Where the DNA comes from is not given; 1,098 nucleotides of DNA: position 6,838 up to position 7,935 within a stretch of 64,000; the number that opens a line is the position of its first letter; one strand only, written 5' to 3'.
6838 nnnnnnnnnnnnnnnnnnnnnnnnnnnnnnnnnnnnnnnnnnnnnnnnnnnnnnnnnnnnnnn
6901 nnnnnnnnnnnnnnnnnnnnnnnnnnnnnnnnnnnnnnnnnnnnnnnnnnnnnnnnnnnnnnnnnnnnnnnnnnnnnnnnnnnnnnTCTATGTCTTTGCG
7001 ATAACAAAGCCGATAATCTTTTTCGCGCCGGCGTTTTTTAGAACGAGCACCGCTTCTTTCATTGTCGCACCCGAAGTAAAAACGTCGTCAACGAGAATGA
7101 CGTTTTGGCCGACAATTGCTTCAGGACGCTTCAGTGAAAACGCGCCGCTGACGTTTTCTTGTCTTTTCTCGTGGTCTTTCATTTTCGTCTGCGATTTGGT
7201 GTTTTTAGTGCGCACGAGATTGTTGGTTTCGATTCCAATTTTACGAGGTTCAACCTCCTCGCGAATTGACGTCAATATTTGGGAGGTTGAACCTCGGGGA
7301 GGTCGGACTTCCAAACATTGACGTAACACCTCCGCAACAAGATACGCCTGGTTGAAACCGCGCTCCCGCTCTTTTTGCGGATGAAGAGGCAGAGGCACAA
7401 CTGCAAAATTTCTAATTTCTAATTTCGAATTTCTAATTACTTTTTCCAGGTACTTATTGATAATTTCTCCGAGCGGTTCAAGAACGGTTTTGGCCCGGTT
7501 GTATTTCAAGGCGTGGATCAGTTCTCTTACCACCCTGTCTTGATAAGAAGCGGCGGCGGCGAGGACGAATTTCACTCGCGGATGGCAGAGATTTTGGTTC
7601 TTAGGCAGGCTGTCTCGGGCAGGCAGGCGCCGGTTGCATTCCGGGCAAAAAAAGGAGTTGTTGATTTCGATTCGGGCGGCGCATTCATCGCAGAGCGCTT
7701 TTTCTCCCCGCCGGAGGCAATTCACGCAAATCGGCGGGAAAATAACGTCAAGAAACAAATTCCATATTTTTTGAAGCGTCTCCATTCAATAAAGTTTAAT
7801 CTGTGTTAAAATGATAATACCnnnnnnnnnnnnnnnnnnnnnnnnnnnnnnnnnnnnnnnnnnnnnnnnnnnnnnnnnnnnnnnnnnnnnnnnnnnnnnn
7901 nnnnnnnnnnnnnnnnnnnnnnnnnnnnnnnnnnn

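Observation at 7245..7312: Selfish palindromic mini-element inserted in frame into comF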

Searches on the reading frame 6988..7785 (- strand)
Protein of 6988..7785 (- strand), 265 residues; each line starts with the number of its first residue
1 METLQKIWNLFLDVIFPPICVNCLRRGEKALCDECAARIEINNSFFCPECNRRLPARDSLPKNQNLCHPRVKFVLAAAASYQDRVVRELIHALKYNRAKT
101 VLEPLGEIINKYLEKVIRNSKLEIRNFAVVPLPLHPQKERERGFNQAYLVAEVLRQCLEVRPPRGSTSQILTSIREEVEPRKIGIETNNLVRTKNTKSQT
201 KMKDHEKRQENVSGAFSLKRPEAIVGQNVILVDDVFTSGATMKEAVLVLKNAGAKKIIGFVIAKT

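Call 5: search_protein_families(library=pfam, proteins=[window:6988-7785:-], max_evalue=0.01)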
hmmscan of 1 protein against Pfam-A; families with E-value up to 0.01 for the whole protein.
window:6988-7785:- (265 aa): 4 families
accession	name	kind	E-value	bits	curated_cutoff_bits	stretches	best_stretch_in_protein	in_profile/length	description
PF00156.33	Pribosyltran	-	1.1e-08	35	26.3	1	206-261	61-122/158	Phosphoribosyl transferase domain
PF18912.6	DZR_2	-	4.9e-07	29.9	27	1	11-57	1-49/56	Double zinc ribbon domain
PF14681.12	UPRTase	-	0.0017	18.3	27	1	215-258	109-153/206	Uracil phosphoribosyltransferase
PF18439.7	zf_UBZ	-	0.0051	16.9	25.6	0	43-57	1-15/32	Ubiquitin-Binding Zinc Finger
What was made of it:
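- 6988..7785 (-): comF (ComFC-like) host gene, 265 aa. Pfam DZR_2 (aa 11-57) and Pribosyltran (aa 206-261) in call 5.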

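Call 12: find_encoding_contigs(protein=window:6988-7785:-, flank=10000, max_places=6)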
Protein window:6988-7785:- (265 aa): 15 contigs read that carry it; 6 places shown.
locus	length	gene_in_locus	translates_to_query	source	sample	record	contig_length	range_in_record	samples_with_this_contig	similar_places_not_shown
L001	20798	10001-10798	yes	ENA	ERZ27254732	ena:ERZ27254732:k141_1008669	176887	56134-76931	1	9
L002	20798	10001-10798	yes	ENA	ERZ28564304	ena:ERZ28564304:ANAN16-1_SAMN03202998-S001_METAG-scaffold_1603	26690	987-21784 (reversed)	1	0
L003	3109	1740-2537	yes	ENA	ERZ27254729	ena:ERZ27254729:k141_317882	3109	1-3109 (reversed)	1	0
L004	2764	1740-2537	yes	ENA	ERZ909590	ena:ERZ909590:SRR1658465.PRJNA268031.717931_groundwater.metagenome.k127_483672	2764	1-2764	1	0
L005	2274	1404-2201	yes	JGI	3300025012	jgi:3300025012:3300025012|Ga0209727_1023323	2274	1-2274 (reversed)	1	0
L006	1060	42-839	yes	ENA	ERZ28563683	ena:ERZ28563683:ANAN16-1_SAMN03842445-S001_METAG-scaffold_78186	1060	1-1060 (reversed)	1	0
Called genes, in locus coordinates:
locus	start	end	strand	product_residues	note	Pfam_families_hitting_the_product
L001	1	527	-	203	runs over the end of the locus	PF07963:N_methyl (weak)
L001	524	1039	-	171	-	-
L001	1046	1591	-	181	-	-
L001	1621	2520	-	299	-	PF06750:A24_N_bact, PF01478:Peptidase_A24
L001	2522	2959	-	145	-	PF07963:N_methyl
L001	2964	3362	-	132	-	PF07963:N_methyl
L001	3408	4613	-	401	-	PF28597:T2SSF_N (weak), PF00482:T2SSF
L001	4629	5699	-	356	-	PF00437:T2SSE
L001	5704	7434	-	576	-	PF05157:MshEN, PF00437:T2SSE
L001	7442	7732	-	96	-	-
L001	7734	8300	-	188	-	PF04350:PilO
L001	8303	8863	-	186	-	-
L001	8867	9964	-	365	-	PF11104:PilM_2, PF14450:FtsA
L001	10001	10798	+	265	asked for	PF18912:DZR_2 (weak), PF00156:Pribosyltran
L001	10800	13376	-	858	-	PF25788:Ig_Rha78A_N (faint)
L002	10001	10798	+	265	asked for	PF18912:DZR_2 (weak), PF00156:Pribosyltran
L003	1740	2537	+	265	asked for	PF18912:DZR_2 (weak), PF00156:Pribosyltran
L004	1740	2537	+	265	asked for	PF18912:DZR_2 (weak), PF00156:Pribosyltran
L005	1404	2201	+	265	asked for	PF18912:DZR_2 (weak), PF00156:Pribosyltran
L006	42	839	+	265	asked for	PF18912:DZR_2 (weak), PF00156:Pribosyltran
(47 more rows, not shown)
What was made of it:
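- The window encodes a type IV pilus / competence cluster beside comF (call 12).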

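Call 17: find_homologous_proteins(query=window:6988-7785:-)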
Query window:6988-7785:- (265 aa): 6311 proteins with E <= 0.001 among 7546 candidates; the best 120 are listed.
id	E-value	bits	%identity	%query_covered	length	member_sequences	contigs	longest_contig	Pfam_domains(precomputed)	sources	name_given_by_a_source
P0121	3.7e-171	585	100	100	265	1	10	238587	PF18912.7,PF00156.34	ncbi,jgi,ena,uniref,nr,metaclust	ncbi:MAG: hypothetical protein UY26_C0002G0149 [Candidatus Jorgensenbacteria bacterium GW2011_GWA1_4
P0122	5.6e-104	365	65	100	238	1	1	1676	PF18912.7,PF00156.34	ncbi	-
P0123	2.3e-97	343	63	100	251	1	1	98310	PF18912.7,PF00156.34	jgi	-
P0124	3.6e-95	336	59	99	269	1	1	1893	PF18912.7,PF00156.34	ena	-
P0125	1.1e-93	331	59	100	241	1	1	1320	PF18912.7,PF00156.34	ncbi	-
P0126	7.9e-91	322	58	100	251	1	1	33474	PF18912.7,PF00156.34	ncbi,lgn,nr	ncbi:MAG TPA: ComF family protein [Candidatus Paceibacterota bacterium]|nr:ComF family protein [Cand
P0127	6.1e-88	312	57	100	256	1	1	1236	PF18912.7,PF00156.34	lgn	-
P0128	1.5e-79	285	54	98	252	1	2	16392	PF18912.7,PF00156.34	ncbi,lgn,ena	-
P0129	1.6e-79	285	56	96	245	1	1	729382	PF18912.7,PF00156.34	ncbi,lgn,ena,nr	ncbi:MAG: ComF family protein [Patescibacteria group bacterium]|nr:ComF family protein [Patescibacte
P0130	3.0e-78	281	54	98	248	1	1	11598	PF18912.7,PF00156.34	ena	-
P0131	6.6e-77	276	51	99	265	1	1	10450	PF18912.7,PF00156.34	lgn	-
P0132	6.9e-76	273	54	96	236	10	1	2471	PF18912.7,PF00156.34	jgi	-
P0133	4.5e-75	270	52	99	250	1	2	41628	PF18912.7,PF00156.34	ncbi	-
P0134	2.5e-73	265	51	98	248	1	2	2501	PF18912.7,PF00156.34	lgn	-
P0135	3.0e-73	264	53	96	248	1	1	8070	PF18912.7,PF00156.34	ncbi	ncbi:MAG: ComF family protein [Candidatus Jorgensenbacteria bacterium]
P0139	6.2e-70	254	44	99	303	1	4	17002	PF18912.7,PF00156.34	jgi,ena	-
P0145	2.1e-68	248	51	98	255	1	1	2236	PF18912.7,PF00156.34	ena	-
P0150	2.7e-66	242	50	97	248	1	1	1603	PF18912.7,PF00156.34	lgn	-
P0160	6.7e-61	224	51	89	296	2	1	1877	PF00156.34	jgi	jgi:ComF family protein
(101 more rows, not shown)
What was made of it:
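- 6988..7785 (-): Named as a Candidatus Jorgensenbacteria GW2011_GWA1_48_13 protein in call 17.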

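Call 20: find_encoding_contigs(protein=P0124, flank=3000, max_places=2)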
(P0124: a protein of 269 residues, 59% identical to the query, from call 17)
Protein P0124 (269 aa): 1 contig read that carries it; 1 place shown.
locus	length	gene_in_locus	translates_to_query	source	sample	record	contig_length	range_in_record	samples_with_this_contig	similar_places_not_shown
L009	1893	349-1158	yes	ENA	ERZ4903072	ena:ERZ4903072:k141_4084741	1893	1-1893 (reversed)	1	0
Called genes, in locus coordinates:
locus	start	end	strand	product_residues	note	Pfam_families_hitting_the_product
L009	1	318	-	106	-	?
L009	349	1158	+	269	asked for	PF18912:DZR_2 (weak), PF00156:Pribosyltran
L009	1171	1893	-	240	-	?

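Call 31: find_encoding_contigs(protein=P0123, flank=10000, max_places=1)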
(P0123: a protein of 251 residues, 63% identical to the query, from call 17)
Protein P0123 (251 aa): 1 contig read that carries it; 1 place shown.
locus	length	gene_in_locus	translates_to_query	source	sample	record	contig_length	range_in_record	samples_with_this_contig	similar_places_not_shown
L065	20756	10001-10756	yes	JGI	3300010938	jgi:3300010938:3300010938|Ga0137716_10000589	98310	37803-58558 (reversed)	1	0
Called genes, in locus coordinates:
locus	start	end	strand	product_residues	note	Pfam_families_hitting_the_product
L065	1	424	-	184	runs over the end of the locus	-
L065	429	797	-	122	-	PF05635:23S_rRNA_IVP, PF22296:bAvd (weak)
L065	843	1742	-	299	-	PF06750:A24_N_bact, PF01478:Peptidase_A24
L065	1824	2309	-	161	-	PF07963:N_methyl (weak)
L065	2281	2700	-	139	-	PF07963:N_methyl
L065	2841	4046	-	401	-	PF28597:T2SSF_N (weak), PF00482:T2SSF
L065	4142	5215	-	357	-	PF00437:T2SSE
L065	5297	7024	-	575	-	PF05157:MshEN, PF00437:T2SSE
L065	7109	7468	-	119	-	-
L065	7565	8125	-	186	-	PF04350:PilO (faint)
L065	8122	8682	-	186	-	-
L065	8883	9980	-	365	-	PF11104:PilM_2, PF14450:FtsA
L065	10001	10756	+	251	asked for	PF18912:DZR_2, PF00156:Pribosyltran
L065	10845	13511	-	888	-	PF00041:fn3 (faint)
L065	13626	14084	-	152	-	-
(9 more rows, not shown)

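Call 50: find_encoding_contigs(protein=P0126, flank=1000, max_places=1)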
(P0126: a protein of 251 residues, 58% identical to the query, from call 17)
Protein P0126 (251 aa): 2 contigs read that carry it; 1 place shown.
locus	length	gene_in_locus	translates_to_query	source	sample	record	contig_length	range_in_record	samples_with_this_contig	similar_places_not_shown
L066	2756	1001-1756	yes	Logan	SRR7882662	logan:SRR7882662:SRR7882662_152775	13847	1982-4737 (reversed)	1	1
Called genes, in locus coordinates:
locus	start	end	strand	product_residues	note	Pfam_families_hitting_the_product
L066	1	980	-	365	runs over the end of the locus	PF11104:PilM_2, PF14450:FtsA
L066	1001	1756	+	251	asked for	PF18912:DZR_2, PF00156:Pribosyltran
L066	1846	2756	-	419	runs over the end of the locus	-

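Call 51: find_encoding_contigs(protein=P0150, flank=1000, max_places=1)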
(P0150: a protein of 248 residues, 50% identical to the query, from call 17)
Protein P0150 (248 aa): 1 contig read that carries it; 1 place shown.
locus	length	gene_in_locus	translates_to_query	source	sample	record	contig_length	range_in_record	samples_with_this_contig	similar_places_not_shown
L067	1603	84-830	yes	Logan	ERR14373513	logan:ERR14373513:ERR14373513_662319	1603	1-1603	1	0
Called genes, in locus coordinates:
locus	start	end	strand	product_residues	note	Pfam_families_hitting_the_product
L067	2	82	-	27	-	?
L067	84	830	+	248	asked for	PF18912:DZR_2 (weak), PF00156:Pribosyltran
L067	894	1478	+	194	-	PF00574:CLP_protease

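Call 52: find_encoding_contigs(protein=P0145, flank=1000, max_places=1)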
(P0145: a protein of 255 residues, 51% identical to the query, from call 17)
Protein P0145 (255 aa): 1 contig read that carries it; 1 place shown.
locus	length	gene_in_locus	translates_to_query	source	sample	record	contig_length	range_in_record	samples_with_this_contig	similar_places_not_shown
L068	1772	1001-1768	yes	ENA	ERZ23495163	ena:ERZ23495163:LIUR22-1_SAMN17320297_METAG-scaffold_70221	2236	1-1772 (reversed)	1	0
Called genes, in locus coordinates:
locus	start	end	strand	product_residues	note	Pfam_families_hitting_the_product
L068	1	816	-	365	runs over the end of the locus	PF11104:PilM_2, PF14450:FtsA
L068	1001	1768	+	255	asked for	PF18912:DZR_2, PF00156:Pribosyltran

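Call 56: find_related_loci(query=A2, collection=metagenome_contigs, flank=1500)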
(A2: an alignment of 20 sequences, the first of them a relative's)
Query A2 (265 aa) in metagenome_contigs; peptide patterns used: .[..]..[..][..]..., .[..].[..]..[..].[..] (x = any residue, [..] = any of these).
600 stretches matched a pattern (row limit reached: there are more); 520 encode a relative of the query (tblastn E <= 1e-3); the best 80 are kept; 80 distinct loci.
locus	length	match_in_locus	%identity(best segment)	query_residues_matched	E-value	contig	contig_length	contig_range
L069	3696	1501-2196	48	11-264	2e-75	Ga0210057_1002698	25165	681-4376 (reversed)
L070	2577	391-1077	43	6-265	1e-61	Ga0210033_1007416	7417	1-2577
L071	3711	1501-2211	42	12-264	6e-60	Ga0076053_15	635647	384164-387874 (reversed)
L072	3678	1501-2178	42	9-265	6e-59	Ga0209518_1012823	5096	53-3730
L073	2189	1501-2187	43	1-258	7e-59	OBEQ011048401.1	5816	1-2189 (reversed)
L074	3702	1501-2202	41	4-265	5e-58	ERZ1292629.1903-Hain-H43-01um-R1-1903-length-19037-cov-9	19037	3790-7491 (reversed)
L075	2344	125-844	38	5-265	5e-56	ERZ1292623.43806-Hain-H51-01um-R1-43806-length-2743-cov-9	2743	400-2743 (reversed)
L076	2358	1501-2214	39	1-265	7e-55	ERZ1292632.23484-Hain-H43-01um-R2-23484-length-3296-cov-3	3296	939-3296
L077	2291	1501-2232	39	4-265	7e-55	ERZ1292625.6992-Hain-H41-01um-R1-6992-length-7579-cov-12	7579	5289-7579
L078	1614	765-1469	41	4-264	1e-55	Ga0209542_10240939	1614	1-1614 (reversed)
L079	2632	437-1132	39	3-265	8e-54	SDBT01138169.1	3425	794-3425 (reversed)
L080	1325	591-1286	37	4-264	2e-56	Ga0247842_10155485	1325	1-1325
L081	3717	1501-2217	37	1-265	3e-52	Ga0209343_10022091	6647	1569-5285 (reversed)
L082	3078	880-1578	38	4-264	7e-51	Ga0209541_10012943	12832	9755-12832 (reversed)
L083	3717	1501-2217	34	1-265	2e-47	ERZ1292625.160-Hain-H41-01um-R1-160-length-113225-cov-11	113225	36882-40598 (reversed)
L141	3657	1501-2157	32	7-264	5e-30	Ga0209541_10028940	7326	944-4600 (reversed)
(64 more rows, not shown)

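Call 58: find_encoding_contigs(protein=P0128, flank=500, max_places=1)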
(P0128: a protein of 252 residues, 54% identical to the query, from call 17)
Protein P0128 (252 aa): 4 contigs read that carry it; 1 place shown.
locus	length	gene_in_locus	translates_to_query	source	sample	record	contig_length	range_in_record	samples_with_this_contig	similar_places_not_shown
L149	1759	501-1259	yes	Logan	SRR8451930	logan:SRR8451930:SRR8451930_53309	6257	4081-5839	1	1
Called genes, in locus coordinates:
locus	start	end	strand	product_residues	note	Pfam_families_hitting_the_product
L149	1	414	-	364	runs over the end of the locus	PF11104:PilM_2, PF14450:FtsA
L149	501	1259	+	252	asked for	PF18912:DZR_2, PF00156:Pribosyltran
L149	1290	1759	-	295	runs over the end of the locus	?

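Call 59: find_encoding_contigs(protein=P0160, flank=500, max_places=1)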
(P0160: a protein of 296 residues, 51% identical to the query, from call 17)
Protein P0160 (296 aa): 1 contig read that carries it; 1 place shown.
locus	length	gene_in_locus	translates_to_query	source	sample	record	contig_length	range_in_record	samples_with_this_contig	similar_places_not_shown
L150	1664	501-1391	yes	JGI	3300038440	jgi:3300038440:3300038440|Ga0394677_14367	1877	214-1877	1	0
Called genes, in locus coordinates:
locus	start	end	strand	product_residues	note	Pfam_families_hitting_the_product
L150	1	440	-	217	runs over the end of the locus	?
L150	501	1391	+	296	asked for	PF00156:Pribosyltran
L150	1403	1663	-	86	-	?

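Call 60: find_encoding_contigs(protein=P0139, flank=500, max_places=1)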
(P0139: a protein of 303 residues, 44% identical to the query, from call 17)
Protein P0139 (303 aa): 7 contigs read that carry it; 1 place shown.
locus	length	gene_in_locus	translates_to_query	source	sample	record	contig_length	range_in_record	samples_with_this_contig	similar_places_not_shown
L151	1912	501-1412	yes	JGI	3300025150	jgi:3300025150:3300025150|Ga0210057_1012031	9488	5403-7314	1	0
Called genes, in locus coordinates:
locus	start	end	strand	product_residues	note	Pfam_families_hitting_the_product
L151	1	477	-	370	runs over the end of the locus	PF11104:PilM_2, PF14450:FtsA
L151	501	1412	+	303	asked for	PF18912:DZR_2 (weak), PF00156:Pribosyltran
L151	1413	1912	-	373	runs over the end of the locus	-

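Call 72: search_solved_structures(query=window:6988-7785:-, max_evalue=0.001, show_alignments=1)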
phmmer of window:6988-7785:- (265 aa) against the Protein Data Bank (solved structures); distinct sequences matched with E-value up to 0.001: 0.

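Call 74: search_solved_structures(query=A2, max_evalue=0.01, show_alignments=1)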
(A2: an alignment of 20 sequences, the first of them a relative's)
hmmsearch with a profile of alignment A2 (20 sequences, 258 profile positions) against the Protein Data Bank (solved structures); distinct sequences matched with E-value up to 0.01: 18.
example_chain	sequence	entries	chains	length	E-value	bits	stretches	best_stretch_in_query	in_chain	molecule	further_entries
1u9y_A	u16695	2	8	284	1.4e-06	31.3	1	217-254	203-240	Ribose-phosphate pyrophosphokinase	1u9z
4s2u_A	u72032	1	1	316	3.1e-05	26.8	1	193-253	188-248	Ribose-phosphate pyrophosphokinase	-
7xmu_A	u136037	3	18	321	3.2e-05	26.8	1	193-253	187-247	Ribose-phosphate pyrophosphokinase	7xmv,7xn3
6asv_A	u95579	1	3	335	3.5e-05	26.6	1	193-253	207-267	Ribose-phosphate pyrophosphokinase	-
4fym_A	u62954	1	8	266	7.5e-05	25.6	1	212-255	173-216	Orotate phosphoribosyltransferase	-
3dah_A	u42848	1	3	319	0.0016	21.2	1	195-253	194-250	Ribose-phosphate pyrophosphokinase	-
5mp7_A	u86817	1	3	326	0.0023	20.7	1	216-251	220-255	Ribose-phosphate pyrophosphokinase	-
3mbi_A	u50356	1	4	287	0.0025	20.6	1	181-251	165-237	Ribose-phosphate pyrophosphokinase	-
3lpn_A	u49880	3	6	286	0.0027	20.5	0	181-251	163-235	Ribose-phosphate pyrophosphokinase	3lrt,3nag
4p80_A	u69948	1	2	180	0.0027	20.5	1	140-247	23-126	Ancestral PyrR protein (Green)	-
9q0n_A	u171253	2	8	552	0.0028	20.4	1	199-250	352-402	Amidophosphoribosyltransferase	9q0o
9q0m_A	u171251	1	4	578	0.003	20.3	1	199-250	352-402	Amidophosphoribosyltransferase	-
8zvb_A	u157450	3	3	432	0.0058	19.4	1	188-250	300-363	ShosT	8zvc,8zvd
9w2p_B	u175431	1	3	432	0.0058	19.4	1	188-250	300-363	ShosT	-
9w2q_B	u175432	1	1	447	0.0062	19.3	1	188-250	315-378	ShosT_PRPP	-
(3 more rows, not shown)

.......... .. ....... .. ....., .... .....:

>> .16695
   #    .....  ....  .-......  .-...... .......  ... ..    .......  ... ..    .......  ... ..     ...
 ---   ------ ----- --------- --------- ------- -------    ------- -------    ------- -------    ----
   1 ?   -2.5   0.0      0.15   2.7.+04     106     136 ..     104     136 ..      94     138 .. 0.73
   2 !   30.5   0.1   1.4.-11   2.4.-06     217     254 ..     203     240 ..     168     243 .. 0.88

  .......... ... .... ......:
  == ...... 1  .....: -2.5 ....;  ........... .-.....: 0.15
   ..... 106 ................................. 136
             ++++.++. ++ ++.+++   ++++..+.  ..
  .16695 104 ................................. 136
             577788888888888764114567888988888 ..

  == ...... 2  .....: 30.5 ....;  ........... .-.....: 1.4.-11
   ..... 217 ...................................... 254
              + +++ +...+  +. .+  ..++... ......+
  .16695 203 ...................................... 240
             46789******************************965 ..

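Call 78: predict_structure(alignment_id=A2)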
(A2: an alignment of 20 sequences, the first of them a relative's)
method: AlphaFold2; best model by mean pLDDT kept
length: 265 residues; sequences in the alignment: 20
mean_pLDDT: 81.3   pTM: 0.80
mean pLDDT of the five models: 81.3, 74.4, 73.0, 68.9, 63.4
residues with pLDDT >= 90: 105; 70-90: 117; 50-70: 15; < 50: 28
segments of 3 or more residues with pLDDT < 50: 57-64, 161-180
pLDDT, mean of each block of 10 residues (from residue 1): 76 77 85 90 89 61 60 91 91 81 90 81 80 92 90 86 39 37 82 84 81 94 93 88 95 94 92
secondary structure, 60 per line:
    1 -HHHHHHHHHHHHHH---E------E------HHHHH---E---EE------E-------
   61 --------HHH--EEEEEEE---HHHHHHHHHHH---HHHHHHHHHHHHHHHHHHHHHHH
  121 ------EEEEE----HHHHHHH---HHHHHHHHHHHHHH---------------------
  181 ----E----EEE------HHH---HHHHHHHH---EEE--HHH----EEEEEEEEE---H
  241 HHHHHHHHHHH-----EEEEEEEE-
elements in order: H2-15 H33-37 E74-80 H84-94 H98-120 E127-131 H136-142 H146-159 E190-192 H205-212 E216-218 E228-236 H240-251 E257-264
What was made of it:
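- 7232..7326 (.): Composite palindromic element in comF (three units). It encodes about aa 154-185, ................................. AlphaFold pLDDT <50 for aa 161-180 in call 78.
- Call 78. The encoded region is predicted to be disordered (call 78).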
